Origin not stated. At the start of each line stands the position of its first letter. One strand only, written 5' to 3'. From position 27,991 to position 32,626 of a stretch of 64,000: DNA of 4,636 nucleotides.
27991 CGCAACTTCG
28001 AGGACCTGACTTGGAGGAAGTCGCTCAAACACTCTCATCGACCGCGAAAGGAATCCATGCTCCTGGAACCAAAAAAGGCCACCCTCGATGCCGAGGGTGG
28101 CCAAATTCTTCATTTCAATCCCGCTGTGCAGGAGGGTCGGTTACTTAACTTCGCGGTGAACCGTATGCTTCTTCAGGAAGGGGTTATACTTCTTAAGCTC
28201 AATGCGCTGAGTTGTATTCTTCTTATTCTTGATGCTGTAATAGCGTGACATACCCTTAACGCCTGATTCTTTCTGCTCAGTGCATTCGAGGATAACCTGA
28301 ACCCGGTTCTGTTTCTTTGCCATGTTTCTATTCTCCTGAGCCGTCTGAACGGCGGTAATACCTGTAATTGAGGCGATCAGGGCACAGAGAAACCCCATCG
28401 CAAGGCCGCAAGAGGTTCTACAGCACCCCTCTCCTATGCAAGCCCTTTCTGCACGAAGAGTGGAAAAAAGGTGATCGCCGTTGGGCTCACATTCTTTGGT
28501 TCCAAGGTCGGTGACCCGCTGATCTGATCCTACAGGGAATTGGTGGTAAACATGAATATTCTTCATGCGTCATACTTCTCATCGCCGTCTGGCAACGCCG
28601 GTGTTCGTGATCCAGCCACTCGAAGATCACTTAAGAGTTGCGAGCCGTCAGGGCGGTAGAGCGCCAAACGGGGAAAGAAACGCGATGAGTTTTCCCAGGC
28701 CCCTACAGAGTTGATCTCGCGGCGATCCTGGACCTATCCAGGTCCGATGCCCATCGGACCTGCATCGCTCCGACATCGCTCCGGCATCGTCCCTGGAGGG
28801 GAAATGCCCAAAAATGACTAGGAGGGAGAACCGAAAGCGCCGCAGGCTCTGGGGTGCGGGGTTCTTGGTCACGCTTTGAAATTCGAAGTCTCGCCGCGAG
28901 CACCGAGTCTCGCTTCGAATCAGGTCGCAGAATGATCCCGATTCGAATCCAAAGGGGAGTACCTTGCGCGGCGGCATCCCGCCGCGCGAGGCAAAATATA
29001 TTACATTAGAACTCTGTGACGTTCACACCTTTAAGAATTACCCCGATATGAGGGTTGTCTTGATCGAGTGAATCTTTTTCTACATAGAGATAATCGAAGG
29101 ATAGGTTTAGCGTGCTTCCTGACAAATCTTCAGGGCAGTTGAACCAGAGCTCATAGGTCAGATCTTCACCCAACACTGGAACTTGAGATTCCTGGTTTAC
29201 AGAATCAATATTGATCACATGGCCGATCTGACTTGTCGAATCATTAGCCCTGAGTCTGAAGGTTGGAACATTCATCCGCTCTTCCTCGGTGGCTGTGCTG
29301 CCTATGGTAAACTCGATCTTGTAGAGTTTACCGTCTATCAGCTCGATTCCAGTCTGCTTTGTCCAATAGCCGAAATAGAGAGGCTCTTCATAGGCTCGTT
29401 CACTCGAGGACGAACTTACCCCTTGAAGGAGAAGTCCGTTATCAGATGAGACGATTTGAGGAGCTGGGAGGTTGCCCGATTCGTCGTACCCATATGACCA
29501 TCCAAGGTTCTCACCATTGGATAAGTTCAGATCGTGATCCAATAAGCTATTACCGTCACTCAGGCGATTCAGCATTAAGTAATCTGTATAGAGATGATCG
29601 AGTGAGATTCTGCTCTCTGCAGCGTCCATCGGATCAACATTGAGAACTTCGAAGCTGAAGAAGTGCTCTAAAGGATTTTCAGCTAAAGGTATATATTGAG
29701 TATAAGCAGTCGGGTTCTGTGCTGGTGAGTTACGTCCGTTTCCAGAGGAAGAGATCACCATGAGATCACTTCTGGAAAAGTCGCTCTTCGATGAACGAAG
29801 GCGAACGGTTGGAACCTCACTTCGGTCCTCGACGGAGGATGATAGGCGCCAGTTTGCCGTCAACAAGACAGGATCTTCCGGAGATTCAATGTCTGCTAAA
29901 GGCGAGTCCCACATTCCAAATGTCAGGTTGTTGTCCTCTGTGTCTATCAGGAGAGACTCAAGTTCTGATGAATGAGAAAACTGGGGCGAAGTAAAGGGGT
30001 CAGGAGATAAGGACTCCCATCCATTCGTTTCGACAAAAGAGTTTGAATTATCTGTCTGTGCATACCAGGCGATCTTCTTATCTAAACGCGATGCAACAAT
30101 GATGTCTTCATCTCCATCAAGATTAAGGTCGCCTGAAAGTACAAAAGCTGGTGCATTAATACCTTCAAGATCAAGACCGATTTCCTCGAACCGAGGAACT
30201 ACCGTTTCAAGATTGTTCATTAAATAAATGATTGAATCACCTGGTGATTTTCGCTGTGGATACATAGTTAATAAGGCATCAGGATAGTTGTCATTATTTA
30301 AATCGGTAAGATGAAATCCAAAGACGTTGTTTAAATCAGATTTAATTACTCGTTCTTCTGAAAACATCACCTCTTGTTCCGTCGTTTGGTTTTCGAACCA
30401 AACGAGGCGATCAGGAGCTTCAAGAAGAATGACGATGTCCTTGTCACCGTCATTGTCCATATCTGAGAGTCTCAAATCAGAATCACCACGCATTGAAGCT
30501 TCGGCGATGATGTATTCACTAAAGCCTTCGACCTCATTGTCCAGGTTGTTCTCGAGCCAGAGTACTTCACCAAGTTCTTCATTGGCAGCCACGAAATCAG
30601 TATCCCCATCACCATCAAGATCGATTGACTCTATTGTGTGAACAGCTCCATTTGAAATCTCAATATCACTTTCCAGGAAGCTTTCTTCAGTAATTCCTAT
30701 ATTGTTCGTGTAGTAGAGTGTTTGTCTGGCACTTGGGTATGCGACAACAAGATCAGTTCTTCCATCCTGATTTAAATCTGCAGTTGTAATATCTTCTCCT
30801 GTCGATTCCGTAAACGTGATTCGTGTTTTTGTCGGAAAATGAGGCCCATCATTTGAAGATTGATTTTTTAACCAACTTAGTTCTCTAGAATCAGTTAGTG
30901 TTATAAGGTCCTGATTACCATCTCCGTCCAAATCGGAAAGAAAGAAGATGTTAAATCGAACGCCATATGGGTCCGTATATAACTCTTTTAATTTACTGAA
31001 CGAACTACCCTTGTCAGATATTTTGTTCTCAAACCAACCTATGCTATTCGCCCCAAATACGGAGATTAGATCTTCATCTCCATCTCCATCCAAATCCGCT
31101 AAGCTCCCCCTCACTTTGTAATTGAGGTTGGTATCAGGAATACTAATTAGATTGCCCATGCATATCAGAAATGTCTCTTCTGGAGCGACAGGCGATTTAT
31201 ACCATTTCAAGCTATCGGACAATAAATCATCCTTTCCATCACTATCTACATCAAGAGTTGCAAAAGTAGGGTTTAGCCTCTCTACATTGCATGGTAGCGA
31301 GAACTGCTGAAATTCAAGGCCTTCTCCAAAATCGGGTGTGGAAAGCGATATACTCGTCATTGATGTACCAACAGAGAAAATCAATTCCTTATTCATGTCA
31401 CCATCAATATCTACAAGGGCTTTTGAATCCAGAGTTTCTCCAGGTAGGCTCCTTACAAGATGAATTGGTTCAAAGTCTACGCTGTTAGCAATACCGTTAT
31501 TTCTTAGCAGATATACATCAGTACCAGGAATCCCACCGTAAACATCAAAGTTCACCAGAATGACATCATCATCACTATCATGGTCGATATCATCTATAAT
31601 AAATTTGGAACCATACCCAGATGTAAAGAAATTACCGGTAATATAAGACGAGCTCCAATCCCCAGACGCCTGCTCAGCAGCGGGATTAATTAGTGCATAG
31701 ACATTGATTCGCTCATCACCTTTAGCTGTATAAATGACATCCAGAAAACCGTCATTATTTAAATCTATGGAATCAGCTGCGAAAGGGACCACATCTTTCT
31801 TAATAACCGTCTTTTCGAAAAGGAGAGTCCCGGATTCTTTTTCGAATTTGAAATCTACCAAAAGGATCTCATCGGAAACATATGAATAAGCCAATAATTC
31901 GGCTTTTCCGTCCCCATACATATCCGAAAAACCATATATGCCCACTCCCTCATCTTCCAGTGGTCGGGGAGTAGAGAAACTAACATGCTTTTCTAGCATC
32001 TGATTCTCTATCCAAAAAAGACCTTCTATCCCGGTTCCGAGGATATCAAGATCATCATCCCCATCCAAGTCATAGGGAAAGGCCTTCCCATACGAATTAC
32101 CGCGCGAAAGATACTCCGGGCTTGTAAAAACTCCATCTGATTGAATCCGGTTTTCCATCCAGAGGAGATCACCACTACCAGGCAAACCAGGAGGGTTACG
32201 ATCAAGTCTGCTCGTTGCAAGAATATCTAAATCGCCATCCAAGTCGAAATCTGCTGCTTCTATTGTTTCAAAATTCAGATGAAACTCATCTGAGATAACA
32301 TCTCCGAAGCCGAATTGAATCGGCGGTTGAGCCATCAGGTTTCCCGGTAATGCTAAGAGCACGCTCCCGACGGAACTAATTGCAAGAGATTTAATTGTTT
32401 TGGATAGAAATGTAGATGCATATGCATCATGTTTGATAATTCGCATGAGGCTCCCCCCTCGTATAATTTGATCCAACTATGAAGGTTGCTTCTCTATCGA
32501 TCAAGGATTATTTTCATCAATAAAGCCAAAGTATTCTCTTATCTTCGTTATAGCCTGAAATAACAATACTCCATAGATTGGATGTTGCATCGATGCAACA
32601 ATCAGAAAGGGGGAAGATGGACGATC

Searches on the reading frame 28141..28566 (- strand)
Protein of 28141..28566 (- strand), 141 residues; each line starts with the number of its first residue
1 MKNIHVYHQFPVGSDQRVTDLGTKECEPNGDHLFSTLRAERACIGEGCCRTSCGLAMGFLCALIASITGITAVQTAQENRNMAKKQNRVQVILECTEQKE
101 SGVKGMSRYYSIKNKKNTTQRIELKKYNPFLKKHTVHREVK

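Call 72: search_protein_families(library=pfam, proteins=[window:28141-28566:-], max_evalue=0.001)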
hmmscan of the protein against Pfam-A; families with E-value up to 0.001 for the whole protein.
window:28141-28566:- (141 aa): 1 family
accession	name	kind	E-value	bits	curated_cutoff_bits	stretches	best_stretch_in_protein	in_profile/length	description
PF00471.26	Ribosomal_L33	-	5.7e-17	62.3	25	1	90-141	2-47/47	Ribosomal protein L33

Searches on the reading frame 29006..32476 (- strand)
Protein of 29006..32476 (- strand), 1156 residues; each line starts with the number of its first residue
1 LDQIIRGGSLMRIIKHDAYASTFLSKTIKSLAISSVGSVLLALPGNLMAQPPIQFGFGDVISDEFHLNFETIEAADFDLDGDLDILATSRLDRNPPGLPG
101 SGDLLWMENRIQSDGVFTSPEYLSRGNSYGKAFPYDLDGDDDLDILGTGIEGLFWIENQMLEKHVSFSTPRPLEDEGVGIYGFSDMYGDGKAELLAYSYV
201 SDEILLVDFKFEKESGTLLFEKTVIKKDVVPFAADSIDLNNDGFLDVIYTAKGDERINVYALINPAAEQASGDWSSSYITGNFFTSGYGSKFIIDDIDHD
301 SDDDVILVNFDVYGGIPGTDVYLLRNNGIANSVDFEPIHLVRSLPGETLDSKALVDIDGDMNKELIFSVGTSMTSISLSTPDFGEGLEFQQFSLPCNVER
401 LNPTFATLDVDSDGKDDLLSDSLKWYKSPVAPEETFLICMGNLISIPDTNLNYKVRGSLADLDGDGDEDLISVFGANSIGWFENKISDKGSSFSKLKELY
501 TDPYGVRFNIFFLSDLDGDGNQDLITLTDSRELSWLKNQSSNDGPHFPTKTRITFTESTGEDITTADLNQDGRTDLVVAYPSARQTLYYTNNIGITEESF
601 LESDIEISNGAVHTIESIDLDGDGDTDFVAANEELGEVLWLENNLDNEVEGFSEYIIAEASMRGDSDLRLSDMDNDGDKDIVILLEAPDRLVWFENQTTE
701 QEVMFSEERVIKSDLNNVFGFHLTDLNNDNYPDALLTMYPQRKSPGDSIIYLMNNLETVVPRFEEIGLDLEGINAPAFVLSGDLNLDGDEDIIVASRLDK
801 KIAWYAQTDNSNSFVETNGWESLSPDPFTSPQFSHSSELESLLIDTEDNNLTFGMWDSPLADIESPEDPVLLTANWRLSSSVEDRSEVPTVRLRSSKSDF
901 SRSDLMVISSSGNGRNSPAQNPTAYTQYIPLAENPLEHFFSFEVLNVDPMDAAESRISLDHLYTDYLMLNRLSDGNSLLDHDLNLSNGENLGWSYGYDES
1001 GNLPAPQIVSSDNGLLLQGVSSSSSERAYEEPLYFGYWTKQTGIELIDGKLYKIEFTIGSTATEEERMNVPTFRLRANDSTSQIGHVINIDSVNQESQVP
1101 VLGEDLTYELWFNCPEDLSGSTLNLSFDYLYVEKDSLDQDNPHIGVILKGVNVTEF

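Call 72: search_protein_families(library=pfam, proteins=[window:29006-32476:-], max_evalue=0.001)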
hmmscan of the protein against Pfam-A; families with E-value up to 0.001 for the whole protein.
window:29006-32476:- (1156 aa): 3 families
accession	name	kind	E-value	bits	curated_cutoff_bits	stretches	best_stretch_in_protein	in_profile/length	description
PF13517.12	FG-GAP_3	-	5.1e-40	136.3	26.9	4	515-578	1-61/61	FG-GAP-like repeat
PF01839.29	FG-GAP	-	2.4e-16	59.6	22.1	1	560-586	2-27/37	FG-GAP repeat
PF16743.10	PliI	-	0.00012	22.2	27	0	597-637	44-84/123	Periplasmic lysozyme inhibitor of I-type lysozyme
